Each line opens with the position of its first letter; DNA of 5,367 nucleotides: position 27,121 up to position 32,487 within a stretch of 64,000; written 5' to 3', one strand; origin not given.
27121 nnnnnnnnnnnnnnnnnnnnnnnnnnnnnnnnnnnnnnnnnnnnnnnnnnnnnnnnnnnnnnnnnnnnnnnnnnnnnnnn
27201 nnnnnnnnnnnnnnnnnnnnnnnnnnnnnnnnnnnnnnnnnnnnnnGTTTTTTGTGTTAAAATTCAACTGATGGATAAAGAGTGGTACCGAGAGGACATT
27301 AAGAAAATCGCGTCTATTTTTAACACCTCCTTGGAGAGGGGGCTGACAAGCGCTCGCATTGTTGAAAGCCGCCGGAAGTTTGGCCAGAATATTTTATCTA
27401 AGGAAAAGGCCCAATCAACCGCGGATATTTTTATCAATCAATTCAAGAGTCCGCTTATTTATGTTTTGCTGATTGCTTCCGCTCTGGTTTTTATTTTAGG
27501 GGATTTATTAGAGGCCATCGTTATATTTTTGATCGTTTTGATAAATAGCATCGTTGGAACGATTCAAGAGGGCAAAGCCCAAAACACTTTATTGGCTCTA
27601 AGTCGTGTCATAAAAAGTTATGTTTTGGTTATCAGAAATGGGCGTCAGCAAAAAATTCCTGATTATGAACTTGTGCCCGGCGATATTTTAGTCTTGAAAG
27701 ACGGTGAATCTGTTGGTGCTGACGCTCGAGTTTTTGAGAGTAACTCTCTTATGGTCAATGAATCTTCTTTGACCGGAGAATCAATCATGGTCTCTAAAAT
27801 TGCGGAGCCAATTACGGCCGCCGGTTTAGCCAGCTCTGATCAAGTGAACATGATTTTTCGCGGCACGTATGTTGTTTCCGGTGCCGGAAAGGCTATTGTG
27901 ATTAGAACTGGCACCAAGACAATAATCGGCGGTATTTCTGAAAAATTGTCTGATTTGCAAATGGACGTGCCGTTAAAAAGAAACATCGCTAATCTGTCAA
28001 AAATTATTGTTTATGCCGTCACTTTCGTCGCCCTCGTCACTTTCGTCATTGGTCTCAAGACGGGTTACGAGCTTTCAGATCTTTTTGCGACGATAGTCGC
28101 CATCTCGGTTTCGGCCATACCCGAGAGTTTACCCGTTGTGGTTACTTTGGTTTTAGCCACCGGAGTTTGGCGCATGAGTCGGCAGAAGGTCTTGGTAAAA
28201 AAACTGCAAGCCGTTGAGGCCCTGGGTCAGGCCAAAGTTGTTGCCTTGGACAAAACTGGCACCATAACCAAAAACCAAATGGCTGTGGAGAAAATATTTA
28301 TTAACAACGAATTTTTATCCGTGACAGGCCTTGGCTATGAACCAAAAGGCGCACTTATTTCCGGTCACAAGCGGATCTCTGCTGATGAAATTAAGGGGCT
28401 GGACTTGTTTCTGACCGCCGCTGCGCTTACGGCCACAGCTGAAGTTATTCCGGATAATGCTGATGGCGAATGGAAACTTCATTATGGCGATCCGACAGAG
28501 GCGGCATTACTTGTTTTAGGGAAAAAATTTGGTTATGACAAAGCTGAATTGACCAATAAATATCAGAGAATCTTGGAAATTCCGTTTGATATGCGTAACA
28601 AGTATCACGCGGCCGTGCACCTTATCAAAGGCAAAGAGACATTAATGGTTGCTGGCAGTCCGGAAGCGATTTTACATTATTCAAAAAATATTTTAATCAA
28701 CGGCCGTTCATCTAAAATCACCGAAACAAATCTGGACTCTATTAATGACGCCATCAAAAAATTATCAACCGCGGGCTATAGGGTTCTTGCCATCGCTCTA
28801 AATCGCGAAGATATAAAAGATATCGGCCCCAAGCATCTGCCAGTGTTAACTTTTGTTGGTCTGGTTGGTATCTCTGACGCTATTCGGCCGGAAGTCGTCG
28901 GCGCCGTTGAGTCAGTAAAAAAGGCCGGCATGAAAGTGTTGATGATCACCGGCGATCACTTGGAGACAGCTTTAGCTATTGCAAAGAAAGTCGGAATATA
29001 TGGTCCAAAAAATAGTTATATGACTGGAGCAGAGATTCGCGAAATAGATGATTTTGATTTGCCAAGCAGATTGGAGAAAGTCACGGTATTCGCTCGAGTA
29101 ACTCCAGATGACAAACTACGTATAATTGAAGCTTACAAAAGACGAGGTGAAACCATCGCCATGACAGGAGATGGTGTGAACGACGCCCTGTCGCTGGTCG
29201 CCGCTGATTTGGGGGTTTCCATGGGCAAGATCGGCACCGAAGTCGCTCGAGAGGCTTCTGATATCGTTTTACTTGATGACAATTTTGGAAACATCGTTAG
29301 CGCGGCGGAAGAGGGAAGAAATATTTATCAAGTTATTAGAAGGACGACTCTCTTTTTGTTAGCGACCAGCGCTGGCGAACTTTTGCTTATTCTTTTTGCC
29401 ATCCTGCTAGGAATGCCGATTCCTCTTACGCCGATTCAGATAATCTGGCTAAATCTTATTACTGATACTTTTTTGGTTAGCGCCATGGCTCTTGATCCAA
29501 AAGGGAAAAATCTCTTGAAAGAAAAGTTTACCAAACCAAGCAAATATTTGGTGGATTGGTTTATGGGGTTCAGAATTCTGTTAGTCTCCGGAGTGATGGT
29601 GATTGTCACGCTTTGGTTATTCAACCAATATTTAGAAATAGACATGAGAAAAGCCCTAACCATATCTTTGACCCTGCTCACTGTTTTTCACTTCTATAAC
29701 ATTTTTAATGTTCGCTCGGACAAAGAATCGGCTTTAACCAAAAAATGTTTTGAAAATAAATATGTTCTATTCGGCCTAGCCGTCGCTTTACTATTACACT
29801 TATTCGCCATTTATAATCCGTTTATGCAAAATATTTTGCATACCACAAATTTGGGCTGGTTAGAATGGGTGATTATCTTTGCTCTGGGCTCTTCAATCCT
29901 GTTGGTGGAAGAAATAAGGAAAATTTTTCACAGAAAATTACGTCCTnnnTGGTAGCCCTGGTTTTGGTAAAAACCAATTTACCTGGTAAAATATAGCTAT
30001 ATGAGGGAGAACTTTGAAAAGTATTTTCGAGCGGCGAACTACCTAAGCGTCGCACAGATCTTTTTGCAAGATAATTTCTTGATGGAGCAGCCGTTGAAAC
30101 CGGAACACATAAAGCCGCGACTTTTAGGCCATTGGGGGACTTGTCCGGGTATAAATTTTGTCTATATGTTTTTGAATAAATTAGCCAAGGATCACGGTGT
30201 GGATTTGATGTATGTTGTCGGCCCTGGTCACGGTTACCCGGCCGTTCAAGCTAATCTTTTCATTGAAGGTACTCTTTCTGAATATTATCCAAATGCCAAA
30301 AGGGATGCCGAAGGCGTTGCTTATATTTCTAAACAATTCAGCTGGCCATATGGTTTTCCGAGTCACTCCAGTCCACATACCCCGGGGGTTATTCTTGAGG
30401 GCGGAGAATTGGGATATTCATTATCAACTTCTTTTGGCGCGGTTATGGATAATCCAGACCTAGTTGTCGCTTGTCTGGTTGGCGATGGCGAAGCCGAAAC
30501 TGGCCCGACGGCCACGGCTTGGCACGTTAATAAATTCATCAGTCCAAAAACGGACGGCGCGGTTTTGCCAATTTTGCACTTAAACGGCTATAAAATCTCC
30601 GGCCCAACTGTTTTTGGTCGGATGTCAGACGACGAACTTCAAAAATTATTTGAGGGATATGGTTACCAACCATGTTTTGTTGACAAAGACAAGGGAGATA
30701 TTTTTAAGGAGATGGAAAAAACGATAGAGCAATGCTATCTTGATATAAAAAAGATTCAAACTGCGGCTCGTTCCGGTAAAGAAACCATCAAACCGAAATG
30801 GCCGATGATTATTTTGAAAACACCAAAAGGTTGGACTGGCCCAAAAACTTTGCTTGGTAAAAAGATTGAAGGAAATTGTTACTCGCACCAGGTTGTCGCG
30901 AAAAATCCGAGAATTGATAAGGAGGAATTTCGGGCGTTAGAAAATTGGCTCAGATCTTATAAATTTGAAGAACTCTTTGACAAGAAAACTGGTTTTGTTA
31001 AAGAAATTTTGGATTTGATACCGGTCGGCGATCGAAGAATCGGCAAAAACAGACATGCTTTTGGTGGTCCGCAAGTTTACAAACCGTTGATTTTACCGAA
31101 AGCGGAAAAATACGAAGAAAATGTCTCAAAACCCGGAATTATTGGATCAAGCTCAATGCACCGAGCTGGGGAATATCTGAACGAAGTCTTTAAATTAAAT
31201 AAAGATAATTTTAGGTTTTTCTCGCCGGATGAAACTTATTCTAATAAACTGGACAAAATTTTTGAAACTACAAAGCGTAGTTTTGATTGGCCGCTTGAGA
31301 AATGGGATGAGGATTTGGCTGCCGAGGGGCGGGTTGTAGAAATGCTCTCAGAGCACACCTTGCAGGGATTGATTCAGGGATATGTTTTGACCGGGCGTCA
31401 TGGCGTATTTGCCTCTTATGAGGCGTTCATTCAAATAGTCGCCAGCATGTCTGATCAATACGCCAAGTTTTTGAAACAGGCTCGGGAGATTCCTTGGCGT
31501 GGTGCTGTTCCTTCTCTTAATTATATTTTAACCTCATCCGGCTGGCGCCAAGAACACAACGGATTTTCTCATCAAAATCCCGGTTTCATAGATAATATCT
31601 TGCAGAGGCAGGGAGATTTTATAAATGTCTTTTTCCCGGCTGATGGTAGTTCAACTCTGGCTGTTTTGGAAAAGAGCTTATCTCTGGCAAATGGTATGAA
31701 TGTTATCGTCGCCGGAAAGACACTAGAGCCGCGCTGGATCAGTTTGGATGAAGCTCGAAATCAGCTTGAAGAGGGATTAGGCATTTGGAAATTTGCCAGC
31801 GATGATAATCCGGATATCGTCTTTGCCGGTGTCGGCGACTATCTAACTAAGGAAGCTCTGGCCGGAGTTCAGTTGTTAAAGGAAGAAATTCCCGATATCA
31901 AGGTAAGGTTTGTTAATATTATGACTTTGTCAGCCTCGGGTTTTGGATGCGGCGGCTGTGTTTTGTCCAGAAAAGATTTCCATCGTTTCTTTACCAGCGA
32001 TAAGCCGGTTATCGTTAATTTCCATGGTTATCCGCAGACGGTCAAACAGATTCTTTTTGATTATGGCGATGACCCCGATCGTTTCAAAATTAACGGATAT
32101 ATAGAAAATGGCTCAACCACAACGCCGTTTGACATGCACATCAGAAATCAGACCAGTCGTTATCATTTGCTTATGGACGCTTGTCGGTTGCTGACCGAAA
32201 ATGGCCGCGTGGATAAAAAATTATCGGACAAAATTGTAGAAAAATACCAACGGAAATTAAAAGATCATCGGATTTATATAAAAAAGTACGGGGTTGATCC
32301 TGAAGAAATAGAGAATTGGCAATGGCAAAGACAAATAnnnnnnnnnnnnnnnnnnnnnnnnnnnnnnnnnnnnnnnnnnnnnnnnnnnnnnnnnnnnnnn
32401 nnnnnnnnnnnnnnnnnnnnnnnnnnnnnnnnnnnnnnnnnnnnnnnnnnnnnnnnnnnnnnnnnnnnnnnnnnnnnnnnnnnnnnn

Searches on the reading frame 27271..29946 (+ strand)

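Call 7: search_protein_families(library=ncbifam, proteins=[window:27271-29946:+], max_evalue=0.01)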
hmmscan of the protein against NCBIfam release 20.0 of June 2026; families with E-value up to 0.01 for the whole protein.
window:27271-29946:+ (892 aa): 25 families
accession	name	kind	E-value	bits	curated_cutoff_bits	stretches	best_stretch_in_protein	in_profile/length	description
TIGR01522.1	ATPase-IIA2_Ca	equivalog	3e-173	577.8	798.3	1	10-889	9-852/854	calcium-transporting P-type ATPase, PMR1-type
TIGR01116.1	ATPase-IIA1_Ca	equivalog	4e-161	537.9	703.4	1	55-888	2-799/799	calcium-translocating P-type ATPase, SERCA-type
TIGR01523.1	ATPase-IID_K-Na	equivalog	1.4e-121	406.9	645.05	2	229-741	263-811/997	potassium/sodium efflux P-type ATPase, fungal-type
TIGR01517.1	ATPase-IIB_Ca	equivalog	1.9e-116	390.3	507.05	2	391-881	400-874/882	calcium-translocating P-type ATPase, PMCA-type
TIGR01106.1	ATPase-IIC_X-K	subfamily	2.7e-112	376.5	946.1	3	10-579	22-610/997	Na,H/K antiporter P-type ATPase subunit alpha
TIGR01524.1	ATPase-IIIB_Mg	equivalog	1.3e-104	350.9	610.75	2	12-341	22-356/867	magnesium-translocating P-type ATPase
TIGR01647.1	ATPase-IIIA_H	equivalog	3.3e-97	326.5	615.5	2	24-346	1-311/755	plasma-membrane proton-efflux P-type ATPase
TIGR01494.1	ATPase_P-type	subfamily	7.8e-85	285.1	62.3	3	84-347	1-237/478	HAD-IC family P-type ATPase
NF011702.0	PRK15122.1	subfamily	3.3e-79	266.9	975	2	20-341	45-393/907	magnesium-translocating P-type ATPase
TIGR01525.1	ATPase-IB_hvy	subfamily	2.4e-68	231.4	346.25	3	67-345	6-272/560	heavy metal translocating P-type ATPase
TIGR01657.1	P-ATPase-V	hypoth_equivalog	6.7e-61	206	618.25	2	18-585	133-706/1055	ATP13A2 family polyamine export P-type ATPase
TIGR01512.1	ATPase-IB2_Cd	subfamily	1.2e-52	179.3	313.5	3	67-342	6-255/494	cadmium family heavy metal-translocating P-type ATPase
TIGR01511.1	ATPase-IB1_Cu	subfamily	2.6e-47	161.9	397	3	81-347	45-287/542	copper-translocating P-type ATPase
NF008262.1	PRK11033.1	equivalog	3.5e-36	125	1005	3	68-346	184-450/731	zinc/cadmium/mercury/lead-transporting ATPase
TIGR01497.1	kdpB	equivalog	5.1e-32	110.8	527.9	3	607-728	489-609/675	potassium-transporting ATPase subunit KdpB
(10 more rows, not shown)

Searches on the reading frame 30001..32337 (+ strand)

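Call 7: search_protein_families(library=ncbifam, proteins=[window:30001-32337:+], max_evalue=0.01)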
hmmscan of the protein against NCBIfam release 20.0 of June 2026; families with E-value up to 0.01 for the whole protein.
window:30001-32337:+ (779 aa): 7 families
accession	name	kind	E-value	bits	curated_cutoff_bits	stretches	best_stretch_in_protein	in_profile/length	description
NF003619.0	PRK05261.1-4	subfamily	1e-303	1009.3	962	1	4-777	21-796/799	phosphoketolase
NF003616.0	PRK05261.1-1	subfamily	2e-286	952.3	777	1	4-777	9-788/788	phosphoketolase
NF003621.0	PRK05261.1-6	subfamily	2e-279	929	1295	1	5-777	18-793/801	phosphoketolase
NF003617.0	PRK05261.1-2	subfamily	8.6e-271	900.3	1143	1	3-776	21-796/797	phosphoketolase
NF003618.0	PRK05261.1-3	subfamily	1.9e-250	833.4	1199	1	4-776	13-786/789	phosphoketolase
NF003620.0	PRK05261.1-5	equivalog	1e-220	735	1518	1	4-776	24-804/825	phosphoketolase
NF004559.0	PRK05899.2-5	equivalog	9.3e-05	20.8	488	1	121-236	112-228/627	transketolase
